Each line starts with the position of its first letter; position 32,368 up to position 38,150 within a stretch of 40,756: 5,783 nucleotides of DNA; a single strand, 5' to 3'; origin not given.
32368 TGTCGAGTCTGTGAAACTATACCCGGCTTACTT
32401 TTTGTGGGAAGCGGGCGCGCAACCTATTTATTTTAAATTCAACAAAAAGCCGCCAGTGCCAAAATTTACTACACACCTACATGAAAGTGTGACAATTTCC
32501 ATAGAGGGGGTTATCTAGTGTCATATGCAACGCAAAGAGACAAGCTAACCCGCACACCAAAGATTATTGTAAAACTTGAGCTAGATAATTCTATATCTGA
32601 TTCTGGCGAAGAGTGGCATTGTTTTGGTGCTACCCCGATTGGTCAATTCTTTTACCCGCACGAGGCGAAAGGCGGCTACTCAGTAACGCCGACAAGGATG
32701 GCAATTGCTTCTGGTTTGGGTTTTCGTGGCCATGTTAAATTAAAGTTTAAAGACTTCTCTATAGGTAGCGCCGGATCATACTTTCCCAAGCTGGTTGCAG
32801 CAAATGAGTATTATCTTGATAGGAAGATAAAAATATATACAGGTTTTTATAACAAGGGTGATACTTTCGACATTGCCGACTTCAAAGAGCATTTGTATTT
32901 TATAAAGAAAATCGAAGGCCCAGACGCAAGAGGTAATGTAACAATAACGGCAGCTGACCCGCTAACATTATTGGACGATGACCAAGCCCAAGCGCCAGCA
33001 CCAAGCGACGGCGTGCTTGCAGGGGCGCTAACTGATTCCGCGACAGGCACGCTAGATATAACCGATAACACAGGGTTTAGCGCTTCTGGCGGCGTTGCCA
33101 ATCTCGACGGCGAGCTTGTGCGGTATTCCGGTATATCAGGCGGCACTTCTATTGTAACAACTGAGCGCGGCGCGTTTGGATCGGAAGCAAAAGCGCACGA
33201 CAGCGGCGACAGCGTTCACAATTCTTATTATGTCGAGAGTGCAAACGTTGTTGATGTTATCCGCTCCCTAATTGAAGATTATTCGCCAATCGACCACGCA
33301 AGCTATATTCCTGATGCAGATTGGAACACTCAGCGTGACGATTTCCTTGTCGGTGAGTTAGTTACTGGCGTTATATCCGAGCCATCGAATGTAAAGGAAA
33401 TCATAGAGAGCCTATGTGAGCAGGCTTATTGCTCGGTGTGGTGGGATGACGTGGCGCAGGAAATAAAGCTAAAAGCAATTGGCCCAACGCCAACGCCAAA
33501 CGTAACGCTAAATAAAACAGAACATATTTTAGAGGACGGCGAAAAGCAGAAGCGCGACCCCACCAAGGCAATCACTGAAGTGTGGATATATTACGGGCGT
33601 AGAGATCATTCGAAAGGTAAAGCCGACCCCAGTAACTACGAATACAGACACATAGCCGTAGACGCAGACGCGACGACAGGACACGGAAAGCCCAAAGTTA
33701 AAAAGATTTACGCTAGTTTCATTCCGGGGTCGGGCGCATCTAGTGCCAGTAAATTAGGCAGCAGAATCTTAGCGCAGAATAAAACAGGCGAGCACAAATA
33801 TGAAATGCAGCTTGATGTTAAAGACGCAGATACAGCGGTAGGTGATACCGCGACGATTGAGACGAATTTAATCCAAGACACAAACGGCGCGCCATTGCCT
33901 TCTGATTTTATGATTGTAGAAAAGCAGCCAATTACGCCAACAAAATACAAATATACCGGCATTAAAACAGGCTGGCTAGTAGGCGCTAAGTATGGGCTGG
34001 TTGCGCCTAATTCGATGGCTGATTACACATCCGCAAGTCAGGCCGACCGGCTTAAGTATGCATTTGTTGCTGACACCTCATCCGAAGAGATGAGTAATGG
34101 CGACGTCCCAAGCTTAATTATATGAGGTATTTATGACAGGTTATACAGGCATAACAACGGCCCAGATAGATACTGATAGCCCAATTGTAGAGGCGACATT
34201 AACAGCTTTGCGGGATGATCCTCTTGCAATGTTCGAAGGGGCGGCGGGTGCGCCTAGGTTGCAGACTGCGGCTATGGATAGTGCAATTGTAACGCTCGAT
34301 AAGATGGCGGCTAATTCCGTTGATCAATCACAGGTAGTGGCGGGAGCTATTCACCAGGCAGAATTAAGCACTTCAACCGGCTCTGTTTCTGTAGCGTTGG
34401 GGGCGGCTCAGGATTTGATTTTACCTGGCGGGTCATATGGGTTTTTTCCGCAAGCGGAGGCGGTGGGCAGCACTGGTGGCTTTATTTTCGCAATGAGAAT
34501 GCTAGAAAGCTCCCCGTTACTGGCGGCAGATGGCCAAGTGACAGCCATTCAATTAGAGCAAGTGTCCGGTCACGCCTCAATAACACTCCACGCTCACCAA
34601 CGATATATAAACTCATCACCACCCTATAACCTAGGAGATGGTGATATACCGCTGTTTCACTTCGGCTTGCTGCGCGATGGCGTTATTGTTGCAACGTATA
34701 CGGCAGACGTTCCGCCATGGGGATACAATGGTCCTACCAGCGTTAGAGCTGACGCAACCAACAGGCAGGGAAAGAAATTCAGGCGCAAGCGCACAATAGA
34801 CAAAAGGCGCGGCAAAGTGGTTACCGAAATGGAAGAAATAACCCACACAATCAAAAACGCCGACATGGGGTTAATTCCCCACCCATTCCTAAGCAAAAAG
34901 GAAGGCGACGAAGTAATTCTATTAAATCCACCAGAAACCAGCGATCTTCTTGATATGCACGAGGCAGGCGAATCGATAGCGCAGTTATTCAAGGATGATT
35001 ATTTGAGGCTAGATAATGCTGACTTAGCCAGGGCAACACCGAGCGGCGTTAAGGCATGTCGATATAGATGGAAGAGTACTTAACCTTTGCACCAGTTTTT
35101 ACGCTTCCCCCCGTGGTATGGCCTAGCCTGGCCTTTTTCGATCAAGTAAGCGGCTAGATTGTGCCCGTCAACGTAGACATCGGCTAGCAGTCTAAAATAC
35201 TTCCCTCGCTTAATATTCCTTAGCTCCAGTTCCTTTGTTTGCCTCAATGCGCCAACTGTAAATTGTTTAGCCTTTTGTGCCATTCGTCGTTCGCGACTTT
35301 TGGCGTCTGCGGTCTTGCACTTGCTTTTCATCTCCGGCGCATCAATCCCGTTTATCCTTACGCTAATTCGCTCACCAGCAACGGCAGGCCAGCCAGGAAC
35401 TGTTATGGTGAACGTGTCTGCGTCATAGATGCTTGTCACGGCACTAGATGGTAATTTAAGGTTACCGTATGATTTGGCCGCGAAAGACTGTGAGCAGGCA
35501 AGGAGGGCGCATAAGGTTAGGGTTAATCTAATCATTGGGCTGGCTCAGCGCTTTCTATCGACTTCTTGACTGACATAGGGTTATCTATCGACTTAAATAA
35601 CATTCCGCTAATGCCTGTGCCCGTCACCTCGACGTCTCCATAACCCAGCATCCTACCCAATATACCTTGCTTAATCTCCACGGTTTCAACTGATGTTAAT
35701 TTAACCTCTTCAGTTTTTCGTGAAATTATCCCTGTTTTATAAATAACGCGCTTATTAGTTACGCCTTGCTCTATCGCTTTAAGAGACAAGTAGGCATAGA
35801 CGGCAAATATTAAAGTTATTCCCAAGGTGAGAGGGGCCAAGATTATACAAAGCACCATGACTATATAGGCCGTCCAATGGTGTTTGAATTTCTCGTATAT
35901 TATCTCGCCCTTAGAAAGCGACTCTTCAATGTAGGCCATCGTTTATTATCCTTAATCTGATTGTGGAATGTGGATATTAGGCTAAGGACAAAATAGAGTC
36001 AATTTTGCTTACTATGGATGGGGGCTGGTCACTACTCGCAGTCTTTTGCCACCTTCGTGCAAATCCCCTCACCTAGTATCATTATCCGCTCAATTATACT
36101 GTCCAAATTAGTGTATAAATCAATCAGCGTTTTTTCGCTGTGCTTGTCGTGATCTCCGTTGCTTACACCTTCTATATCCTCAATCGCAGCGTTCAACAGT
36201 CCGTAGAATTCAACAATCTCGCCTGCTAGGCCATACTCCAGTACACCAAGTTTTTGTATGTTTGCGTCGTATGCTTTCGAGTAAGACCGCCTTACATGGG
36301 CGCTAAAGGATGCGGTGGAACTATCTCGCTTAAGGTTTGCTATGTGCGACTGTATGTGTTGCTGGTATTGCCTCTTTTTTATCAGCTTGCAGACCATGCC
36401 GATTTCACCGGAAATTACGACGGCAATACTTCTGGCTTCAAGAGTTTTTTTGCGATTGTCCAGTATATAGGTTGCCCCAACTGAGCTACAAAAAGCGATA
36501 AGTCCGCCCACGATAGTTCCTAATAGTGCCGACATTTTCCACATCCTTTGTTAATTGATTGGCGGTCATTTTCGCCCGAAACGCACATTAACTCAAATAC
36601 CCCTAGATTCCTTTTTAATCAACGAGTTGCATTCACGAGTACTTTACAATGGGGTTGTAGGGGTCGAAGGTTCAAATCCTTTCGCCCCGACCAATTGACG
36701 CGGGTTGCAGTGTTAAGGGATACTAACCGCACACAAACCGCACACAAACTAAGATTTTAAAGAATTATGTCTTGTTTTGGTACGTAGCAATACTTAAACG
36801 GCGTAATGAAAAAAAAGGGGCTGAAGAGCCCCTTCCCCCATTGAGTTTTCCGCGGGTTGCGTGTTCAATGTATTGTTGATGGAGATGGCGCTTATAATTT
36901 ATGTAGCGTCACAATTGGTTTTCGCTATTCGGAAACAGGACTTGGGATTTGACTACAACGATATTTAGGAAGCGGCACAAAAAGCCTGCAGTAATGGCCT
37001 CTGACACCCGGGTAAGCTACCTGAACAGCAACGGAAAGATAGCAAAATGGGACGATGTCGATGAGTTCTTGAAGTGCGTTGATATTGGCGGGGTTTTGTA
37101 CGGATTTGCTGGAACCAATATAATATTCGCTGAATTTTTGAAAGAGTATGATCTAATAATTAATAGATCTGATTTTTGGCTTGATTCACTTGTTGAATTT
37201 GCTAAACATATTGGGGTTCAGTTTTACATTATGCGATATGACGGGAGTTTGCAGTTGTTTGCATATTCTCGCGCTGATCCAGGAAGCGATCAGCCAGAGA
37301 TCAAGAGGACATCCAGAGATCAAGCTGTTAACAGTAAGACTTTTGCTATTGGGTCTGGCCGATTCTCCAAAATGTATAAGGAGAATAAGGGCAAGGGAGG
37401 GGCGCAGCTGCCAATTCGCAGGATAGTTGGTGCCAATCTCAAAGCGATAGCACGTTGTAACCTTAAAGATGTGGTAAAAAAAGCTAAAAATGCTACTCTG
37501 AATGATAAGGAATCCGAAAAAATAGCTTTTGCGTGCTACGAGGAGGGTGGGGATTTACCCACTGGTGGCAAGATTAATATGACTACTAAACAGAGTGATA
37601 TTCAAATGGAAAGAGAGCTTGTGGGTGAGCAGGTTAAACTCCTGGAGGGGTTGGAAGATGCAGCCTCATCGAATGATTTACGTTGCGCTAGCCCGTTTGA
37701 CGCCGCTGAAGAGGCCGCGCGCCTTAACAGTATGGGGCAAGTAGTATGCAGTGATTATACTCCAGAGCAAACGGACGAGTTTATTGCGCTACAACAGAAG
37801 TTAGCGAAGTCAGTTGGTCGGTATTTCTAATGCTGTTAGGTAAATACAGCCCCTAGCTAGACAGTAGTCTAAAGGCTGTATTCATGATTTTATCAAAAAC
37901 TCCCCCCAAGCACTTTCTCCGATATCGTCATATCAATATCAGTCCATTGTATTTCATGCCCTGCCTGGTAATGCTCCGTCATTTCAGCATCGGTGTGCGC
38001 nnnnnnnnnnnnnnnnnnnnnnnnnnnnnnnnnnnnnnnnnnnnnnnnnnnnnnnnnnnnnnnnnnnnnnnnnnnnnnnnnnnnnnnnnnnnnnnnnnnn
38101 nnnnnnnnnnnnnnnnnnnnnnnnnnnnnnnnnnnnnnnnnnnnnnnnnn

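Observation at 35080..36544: Three-gene envelope cassette at the attP flank: TM protein, bPH-domain membrane protein, exported SNase nuclease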

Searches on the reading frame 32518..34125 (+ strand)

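Call 3: search_protein_families(library=pfam, proteins=[window:32518-34125:+], max_evalue=0.1)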
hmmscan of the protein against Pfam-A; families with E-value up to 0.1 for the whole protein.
window:32518-34125:+ (535 aa): 0 families

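Call 4: search_protein_families(library=phrogs, proteins=[window:32518-34125:+], max_evalue=0.01)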
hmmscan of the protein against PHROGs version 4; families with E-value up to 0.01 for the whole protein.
window:32518-34125:+ (535 aa): 3 families
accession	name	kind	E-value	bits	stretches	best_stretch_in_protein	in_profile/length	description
phrog_11439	-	tail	2.3e-75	255.3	1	55-482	81-518/775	tail fiber protein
phrog_1101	-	tail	0.00012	21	1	164-233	556-628/1405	tail protein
phrog_7578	-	unknown function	0.0074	16.3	0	173-257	33-121/300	-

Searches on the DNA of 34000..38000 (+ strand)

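Call 7: search_dna_similar(query=window:34000-38000:+, collection=phages, mode=near, max_rows=20)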
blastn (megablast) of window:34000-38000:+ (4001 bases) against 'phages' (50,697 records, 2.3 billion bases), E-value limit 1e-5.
No match.

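Call 9: search_rna_families(source=window, start=35000, end=38000, threshold=evalue, max_evalue=1, show_alignments=2)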
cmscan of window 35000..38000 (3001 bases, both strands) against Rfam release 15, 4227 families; matches with E-value up to 1: 0.
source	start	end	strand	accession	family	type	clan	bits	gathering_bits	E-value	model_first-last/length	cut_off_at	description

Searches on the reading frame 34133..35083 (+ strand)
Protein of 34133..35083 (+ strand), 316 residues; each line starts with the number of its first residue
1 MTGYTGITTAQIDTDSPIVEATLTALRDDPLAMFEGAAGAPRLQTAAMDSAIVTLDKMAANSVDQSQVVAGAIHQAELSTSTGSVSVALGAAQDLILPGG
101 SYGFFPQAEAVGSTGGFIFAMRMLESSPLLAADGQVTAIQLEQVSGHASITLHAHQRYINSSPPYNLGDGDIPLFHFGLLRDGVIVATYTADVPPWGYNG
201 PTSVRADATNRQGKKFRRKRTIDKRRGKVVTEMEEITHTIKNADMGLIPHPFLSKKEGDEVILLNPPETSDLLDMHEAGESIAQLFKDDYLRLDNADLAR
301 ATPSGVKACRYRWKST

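Call 3: search_protein_families(library=pfam, proteins=[window:34133-35083:+], max_evalue=0.1)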
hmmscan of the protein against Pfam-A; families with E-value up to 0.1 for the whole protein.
window:34133-35083:+ (316 aa): 0 families

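Call 4: search_protein_families(library=phrogs, proteins=[window:34133-35083:+], max_evalue=0.01)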
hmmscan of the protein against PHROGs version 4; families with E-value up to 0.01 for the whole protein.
window:34133-35083:+ (316 aa): 0 families

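Call 11: search_protein_families(library=ncbifam, proteins=[window:34133-35083:+], max_evalue=0.1)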
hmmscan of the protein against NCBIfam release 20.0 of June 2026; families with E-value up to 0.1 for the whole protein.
window:34133-35083:+ (316 aa): 0 families
